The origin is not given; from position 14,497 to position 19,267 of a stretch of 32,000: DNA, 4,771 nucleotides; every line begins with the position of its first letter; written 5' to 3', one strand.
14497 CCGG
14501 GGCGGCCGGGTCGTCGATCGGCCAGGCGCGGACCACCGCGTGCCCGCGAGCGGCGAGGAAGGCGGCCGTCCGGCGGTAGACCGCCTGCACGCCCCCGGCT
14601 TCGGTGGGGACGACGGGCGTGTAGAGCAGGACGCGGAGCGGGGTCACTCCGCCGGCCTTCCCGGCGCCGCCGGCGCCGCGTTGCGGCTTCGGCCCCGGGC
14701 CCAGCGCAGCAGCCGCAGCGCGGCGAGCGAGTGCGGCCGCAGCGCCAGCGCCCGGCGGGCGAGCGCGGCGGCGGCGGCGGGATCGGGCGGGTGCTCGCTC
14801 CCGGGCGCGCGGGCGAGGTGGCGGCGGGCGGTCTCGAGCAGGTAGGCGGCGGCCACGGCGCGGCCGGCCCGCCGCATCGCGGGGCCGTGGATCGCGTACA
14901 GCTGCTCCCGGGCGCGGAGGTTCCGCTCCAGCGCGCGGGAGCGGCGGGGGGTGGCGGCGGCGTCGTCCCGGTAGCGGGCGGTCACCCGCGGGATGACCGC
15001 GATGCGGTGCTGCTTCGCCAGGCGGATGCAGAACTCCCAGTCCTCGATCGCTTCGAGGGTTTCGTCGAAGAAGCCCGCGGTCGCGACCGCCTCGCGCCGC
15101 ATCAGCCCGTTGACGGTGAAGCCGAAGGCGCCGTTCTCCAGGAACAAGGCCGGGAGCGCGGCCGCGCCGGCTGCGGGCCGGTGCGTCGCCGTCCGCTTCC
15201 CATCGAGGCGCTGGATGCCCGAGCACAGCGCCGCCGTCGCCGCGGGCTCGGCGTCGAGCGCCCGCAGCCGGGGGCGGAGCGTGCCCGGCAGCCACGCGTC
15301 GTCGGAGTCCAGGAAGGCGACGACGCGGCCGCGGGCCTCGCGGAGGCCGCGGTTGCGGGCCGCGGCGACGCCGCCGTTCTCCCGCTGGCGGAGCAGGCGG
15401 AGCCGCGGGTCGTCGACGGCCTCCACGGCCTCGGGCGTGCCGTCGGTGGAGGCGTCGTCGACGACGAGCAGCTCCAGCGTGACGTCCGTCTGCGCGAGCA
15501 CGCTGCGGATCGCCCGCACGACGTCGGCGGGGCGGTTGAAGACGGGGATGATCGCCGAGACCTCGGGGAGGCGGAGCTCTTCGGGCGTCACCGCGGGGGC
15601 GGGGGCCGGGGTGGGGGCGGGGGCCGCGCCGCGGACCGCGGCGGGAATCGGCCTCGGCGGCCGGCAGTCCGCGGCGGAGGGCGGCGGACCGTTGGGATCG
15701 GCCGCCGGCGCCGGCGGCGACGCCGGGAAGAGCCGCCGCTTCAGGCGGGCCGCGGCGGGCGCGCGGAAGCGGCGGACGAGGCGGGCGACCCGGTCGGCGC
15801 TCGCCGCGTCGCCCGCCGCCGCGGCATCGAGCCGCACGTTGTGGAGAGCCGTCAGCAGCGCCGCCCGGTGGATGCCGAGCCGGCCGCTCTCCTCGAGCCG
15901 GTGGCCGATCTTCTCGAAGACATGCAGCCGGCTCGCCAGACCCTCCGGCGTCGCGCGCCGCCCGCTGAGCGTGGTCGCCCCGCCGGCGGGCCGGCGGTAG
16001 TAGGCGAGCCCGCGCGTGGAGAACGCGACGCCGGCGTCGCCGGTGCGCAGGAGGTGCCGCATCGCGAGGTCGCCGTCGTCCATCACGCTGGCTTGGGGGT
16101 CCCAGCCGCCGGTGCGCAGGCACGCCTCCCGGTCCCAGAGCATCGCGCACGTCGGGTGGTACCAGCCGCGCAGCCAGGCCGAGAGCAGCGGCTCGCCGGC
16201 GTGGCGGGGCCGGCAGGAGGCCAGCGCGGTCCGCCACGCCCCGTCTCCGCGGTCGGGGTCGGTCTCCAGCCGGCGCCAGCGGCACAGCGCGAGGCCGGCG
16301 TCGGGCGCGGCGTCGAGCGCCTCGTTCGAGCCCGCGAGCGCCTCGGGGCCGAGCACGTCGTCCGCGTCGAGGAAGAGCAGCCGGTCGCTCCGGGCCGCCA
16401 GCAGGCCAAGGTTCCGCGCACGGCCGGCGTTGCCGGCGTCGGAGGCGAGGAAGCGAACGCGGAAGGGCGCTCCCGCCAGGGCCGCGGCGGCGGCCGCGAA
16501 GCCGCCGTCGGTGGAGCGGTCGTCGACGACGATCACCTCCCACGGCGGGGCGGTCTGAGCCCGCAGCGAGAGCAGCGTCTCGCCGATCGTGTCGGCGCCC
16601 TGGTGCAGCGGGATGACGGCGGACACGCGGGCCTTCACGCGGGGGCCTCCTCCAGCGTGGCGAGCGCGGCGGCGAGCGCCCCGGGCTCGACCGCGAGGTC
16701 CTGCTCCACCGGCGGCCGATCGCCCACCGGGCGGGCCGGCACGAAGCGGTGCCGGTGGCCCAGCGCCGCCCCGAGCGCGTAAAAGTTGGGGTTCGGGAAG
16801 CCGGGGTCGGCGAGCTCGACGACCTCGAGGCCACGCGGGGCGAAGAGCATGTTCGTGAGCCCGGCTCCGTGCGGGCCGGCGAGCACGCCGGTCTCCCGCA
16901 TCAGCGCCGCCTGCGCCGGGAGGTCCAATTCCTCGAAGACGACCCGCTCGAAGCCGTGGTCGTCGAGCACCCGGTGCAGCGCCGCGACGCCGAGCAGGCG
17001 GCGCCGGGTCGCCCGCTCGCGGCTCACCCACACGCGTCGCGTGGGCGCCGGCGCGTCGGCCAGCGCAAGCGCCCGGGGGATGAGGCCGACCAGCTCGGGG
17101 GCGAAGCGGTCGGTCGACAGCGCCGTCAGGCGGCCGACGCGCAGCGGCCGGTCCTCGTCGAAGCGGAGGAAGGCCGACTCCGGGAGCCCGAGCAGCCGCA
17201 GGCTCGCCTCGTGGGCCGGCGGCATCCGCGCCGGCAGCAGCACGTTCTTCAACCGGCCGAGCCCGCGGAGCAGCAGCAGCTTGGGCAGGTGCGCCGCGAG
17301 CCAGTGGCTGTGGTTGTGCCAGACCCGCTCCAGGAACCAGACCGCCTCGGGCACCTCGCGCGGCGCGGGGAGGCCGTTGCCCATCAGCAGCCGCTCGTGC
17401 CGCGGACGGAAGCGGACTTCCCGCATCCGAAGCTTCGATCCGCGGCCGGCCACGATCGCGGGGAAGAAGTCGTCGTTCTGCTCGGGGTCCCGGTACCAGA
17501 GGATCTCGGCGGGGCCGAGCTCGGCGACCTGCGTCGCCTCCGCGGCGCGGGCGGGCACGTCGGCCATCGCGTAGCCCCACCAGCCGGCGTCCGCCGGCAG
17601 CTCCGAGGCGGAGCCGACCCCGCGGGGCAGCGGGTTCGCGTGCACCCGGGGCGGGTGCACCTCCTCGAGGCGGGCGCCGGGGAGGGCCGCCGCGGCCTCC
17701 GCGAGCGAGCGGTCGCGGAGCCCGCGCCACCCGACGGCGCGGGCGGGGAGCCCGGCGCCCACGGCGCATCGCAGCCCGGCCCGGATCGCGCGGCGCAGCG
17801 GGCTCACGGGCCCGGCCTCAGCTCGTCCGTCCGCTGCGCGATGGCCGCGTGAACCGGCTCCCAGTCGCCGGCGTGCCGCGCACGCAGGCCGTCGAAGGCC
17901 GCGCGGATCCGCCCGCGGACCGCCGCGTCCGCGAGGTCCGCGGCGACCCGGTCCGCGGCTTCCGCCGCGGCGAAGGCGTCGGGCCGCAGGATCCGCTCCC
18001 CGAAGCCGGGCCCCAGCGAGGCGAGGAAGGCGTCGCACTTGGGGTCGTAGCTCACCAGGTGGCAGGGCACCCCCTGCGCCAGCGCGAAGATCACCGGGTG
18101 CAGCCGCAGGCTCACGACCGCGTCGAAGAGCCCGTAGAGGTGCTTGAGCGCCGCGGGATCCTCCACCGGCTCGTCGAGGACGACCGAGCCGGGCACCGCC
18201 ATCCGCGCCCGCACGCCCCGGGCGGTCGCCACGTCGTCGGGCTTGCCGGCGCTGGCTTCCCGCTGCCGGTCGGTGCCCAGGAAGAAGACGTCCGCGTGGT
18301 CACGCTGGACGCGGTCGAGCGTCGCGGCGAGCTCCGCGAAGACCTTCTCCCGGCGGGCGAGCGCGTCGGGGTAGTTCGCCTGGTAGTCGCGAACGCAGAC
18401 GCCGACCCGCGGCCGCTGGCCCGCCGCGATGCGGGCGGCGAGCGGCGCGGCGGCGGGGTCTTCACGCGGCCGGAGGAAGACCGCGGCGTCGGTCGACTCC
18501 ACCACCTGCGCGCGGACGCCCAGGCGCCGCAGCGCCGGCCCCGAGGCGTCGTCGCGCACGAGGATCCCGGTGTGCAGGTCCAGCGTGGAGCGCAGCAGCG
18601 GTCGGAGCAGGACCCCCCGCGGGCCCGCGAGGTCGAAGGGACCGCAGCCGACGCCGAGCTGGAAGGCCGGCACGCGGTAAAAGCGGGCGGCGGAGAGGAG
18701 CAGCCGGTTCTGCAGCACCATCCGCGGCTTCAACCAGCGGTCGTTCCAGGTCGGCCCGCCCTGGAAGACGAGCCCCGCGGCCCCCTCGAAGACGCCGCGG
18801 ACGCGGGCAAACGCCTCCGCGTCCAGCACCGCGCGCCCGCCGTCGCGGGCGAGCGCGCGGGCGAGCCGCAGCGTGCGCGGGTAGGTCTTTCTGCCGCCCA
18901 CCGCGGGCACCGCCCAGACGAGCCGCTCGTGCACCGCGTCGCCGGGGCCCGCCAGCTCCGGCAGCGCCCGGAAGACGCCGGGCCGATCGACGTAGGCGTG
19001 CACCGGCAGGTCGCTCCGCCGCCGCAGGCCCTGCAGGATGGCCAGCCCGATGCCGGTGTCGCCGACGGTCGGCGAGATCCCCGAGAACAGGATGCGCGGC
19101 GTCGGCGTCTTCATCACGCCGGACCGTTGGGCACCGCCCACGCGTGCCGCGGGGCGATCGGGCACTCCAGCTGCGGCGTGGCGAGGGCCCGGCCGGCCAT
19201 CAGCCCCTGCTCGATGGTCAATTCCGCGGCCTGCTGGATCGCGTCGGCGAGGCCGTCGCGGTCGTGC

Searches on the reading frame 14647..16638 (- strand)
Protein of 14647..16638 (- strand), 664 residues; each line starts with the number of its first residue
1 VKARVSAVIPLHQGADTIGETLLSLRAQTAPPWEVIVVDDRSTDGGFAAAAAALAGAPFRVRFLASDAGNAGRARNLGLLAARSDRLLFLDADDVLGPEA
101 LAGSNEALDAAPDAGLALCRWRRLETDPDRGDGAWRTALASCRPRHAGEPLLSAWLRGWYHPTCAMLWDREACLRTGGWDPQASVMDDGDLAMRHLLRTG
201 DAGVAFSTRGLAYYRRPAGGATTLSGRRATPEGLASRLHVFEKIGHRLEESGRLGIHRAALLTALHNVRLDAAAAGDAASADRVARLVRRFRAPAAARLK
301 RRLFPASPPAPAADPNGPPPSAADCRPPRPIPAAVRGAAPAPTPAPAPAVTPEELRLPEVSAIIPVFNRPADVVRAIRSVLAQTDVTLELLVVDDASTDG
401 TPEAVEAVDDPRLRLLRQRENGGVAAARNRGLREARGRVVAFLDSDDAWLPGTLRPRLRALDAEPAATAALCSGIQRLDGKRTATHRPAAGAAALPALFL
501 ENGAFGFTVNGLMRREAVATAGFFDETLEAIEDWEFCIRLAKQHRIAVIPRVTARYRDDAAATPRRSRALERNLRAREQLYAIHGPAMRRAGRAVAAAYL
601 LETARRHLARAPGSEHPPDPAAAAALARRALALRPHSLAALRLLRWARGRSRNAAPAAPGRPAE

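Call 45: find_homologous_proteins(query=window:14647-16638:-, max_evalue=1e-10)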
Query window:14647-16638:- (664 aa): 227 proteins with E <= 1e-10 among 8000 candidates; the best 120 are listed.
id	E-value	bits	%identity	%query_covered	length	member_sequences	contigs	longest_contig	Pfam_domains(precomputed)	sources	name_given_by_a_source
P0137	0.0e+0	1430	100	100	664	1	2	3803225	PF10111.15,PF13641.13,PF00535.33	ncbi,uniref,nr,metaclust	ncbi:glycosyltransferase family 2 protein [Phycisphaera mikurensis]|uniref:Putative glycosyltransfer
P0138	2.0e-256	871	68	97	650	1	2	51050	PF10111.15,PF13641.13,PF00535.33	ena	-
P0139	2.4e-248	844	69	93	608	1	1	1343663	PF10111.15,PF13641.13,PF00535.33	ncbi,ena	-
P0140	2.3e-136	474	45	91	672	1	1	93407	PF13632.13,PF10111.15,PF13641.13,PF00535.33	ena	-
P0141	4.4e-123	430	44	91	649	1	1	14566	PF13632.13,PF10111.15,PF13641.13,PF00535.33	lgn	-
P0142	5.8e-117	410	43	97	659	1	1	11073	PF13632.13,PF10111.15,PF13641.13,PF00535.33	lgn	-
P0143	9.1e-117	409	43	93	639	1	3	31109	PF13632.13,PF10111.15,PF13506.14,PF13641.13,PF00535.33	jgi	jgi:O-antigen biosynthesis protein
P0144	2.8e-116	408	43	93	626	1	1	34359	PF10111.15,PF13641.13,PF00535.33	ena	-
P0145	4.0e-115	404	42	91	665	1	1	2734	PF13632.13,PF10111.15,PF13641.13,PF00535.33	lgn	-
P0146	7.8e-115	403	42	91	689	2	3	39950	PF13632.13,PF10111.15,PF13641.13,PF00535.33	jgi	jgi:O-antigen biosynthesis protein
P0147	1.7e-114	402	43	91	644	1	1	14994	PF13632.13,PF10111.15,PF13641.13,PF00535.33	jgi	jgi:glycosyltransferase involved in cell wall biosynthesis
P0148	8.4e-114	400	41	95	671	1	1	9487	PF13632.13,PF10111.15,PF13641.13,PF00535.33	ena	-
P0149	1.4e-113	399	43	91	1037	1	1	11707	PF13632.13,PF10111.15,PF13641.13,PF00534.27,PF13579.13,PF13524.13,PF13439.13,PF00535.33,PF20706.4,PF13692.13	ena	-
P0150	2.7e-113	398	43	91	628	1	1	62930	PF10111.15,PF13641.13,PF00535.33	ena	-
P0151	3.1e-113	398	47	43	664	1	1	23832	PF13632.13,PF10111.15,PF13506.14,PF13641.13,PF00535.33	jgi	jgi:glycosyltransferase involved in cell wall biosynthesis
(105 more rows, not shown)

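Call 47: find_encoding_contigs(protein=P0139, flank=10000, max_places=1)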
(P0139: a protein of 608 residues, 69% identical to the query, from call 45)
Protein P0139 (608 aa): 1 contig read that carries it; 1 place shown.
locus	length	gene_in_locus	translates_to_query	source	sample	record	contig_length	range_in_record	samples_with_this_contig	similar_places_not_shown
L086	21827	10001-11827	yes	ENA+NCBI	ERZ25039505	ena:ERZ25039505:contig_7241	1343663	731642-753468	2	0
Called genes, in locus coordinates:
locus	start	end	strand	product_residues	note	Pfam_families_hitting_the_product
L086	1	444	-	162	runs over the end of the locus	PF07963:N_methyl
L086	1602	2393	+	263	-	PF00884:Sulfatase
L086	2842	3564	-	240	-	PF12706:Lactamase_B_2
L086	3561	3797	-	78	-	-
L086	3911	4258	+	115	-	-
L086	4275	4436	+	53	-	-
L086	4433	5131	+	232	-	PF01256:Carb_kinase, PF02110:HK (weak)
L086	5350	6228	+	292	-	PF01061:ABC2_membrane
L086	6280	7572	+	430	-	PF13304:AAA_21 (faint), PF00005:ABC_tran, PF14524:Wzt_C (weak)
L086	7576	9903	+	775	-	PF00685:Sulfotransfer_1 (faint), PF13469:Sulfotransfer_3, PF04577:Glyco_transf_61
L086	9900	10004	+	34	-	-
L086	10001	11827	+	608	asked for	PF00535:Glycos_transf_2, PF10111:Glyco_tranf_2_2, PF13641:Glyco_tranf_2_3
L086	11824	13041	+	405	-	PF13439:Glyco_transf_4, PF13579:Glyco_trans_4_4, PF20706:GT4-conflict, PF00534:Glycos_transf_1, PF13692:Glyco_trans_1_4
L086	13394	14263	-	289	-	-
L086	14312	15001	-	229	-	-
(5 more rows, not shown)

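Call 48: find_encoding_contigs(protein=P0138, flank=10000, max_places=1)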
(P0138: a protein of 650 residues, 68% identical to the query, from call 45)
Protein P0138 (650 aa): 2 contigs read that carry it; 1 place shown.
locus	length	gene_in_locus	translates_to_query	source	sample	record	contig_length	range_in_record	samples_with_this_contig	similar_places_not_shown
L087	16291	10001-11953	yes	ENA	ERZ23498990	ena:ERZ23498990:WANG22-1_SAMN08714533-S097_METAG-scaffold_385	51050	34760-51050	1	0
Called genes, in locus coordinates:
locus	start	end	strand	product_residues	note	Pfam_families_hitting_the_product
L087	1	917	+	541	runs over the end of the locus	PF00682:HMGL-like, PF22617:HCS_D2, PF08502:LeuA_dimer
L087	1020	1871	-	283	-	PF00753:Lactamase_B, PF12706:Lactamase_B_2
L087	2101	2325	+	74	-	-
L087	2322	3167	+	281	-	PF01256:Carb_kinase, PF02110:HK (weak)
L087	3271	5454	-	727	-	PF00685:Sulfotransfer_1 (weak), PF13469:Sulfotransfer_3, PF04577:Glyco_transf_61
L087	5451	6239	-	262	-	PF13469:Sulfotransfer_3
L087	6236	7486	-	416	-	PF04230:PS_pyruv_trans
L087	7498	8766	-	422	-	PF00005:ABC_tran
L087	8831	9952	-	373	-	PF01061:ABC2_membrane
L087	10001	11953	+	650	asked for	PF00535:Glycos_transf_2, PF10111:Glyco_tranf_2_2 (weak), PF13641:Glyco_tranf_2_3, PF00535:Glycos_transf_2, PF10111:Glyco_tranf_2_2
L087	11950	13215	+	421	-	PF13439:Glyco_transf_4, PF13579:Glyco_trans_4_4, PF20706:GT4-conflict, PF00534:Glycos_transf_1, PF13692:Glyco_trans_1_4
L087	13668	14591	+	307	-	PF00535:Glycos_transf_2, PF13641:Glyco_tranf_2_3 (weak)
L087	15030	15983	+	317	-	PF00149:Metallophos, PF12850:Metallophos_2 (faint)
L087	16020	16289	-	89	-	?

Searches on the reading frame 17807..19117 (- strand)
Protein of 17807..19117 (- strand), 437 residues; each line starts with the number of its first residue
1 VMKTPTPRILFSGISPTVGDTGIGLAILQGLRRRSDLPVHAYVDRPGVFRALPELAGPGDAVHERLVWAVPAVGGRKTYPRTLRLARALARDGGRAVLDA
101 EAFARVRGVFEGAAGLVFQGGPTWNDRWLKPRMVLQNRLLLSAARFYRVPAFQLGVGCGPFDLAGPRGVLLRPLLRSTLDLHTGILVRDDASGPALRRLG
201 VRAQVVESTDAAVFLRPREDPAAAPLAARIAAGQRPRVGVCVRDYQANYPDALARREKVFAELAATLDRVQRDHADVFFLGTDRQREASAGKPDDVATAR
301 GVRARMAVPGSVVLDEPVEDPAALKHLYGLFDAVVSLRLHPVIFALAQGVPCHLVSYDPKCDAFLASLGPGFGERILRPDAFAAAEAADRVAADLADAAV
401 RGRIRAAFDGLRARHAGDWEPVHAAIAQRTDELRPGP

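Call 32: find_homologous_proteins(query=window:17807-19117:-, max_evalue=0.00001)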
Query window:17807-19117:- (437 aa): 16 proteins with E <= 0.00001 among 8000 candidates.
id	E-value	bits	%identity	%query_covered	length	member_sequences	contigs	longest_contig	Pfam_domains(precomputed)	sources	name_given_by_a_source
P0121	9.2e-283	956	100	100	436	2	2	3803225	PF04230.20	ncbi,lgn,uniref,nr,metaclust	ncbi:polysaccharide pyruvyl transferase family protein [Phycisphaera mikurensis]|uniref:Putative pol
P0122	9.3e-106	372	49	99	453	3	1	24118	PF04230.20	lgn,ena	-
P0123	6.2e-105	370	48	98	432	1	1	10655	PF04230.20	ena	-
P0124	5.4e-104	367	49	98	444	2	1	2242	PF04230.20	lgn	-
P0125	1.1e-103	366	49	98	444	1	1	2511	PF04230.20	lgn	-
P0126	1.8e-103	365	49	98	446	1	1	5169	PF04230.20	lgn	-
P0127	3.8e-102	361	47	98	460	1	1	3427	PF04230.20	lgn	-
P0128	8.7e-102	359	45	99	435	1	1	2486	PF04230.20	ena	-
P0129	4.2e-101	357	46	98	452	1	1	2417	PF04230.20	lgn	-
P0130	1.6e-98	349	47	98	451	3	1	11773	PF04230.20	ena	-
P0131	4.0e-98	347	46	99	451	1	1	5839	PF04230.20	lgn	-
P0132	3.6e-97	344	46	99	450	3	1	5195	PF04230.20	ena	-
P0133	7.9e-95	336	46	98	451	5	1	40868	PF04230.20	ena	-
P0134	9.7e-92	326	46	99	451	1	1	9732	PF04230.20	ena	-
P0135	7.3e-55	205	54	45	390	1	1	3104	PF04230.20,PF00534.27,PF20706.4,PF13692.13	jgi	jgi:hypothetical protein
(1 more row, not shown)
